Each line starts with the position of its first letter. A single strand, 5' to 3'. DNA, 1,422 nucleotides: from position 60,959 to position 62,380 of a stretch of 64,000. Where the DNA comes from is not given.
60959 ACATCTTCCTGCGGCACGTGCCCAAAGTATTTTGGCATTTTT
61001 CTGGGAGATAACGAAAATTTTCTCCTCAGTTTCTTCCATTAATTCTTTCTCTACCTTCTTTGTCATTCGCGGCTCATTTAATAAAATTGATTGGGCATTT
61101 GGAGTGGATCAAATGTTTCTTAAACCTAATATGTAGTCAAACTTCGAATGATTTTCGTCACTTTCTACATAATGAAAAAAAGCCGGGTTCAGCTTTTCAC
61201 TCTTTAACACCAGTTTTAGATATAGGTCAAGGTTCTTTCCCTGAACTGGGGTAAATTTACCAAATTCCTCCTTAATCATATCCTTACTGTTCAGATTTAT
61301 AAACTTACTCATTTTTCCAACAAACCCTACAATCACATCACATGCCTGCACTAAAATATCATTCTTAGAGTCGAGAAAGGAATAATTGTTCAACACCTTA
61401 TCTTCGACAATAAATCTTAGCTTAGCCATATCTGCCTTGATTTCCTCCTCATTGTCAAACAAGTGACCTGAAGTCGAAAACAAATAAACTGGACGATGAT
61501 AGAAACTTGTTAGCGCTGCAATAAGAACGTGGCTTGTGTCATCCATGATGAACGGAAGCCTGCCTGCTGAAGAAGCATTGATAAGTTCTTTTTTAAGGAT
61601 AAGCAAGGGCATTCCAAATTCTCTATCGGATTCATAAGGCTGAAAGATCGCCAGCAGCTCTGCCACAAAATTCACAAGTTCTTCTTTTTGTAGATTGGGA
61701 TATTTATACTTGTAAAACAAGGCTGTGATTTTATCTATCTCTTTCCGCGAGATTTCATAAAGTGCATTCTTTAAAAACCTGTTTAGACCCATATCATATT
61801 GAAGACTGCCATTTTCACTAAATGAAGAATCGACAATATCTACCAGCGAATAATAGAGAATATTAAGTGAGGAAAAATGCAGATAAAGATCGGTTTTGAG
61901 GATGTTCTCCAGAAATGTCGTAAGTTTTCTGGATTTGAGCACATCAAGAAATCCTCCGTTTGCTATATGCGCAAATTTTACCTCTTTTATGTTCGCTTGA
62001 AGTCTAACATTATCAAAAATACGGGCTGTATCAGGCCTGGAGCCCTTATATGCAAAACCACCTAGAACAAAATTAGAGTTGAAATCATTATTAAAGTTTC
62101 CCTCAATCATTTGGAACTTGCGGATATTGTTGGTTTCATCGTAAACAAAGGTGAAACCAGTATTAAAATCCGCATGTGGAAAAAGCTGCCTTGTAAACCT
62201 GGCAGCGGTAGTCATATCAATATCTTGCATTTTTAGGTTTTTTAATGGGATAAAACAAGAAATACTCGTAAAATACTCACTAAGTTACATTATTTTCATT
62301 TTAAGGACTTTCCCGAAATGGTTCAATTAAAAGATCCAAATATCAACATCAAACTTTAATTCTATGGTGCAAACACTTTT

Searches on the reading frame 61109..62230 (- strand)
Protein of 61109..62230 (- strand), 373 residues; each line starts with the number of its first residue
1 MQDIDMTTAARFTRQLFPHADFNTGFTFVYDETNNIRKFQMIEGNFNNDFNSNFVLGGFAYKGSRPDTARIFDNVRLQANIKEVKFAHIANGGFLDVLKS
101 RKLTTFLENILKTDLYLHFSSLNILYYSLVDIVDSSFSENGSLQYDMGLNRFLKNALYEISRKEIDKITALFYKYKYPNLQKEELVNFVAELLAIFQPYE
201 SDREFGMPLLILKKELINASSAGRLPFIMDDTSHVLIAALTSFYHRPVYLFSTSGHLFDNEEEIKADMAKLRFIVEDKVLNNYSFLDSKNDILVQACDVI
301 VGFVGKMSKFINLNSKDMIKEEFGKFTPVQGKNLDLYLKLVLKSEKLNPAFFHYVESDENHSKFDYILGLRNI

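Call 73: search_protein_families(library=pfam, proteins=[window:61109-62230:-], max_evalue=0.001)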
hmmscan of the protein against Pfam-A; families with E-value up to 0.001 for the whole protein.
window:61109-62230:- (373 aa): 1 family
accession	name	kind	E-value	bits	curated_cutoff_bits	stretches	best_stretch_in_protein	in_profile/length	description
PF12686.12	DUF3800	-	9.8e-05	23.5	21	1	31-305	5-147/149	Protein of unknown function (DUF3800)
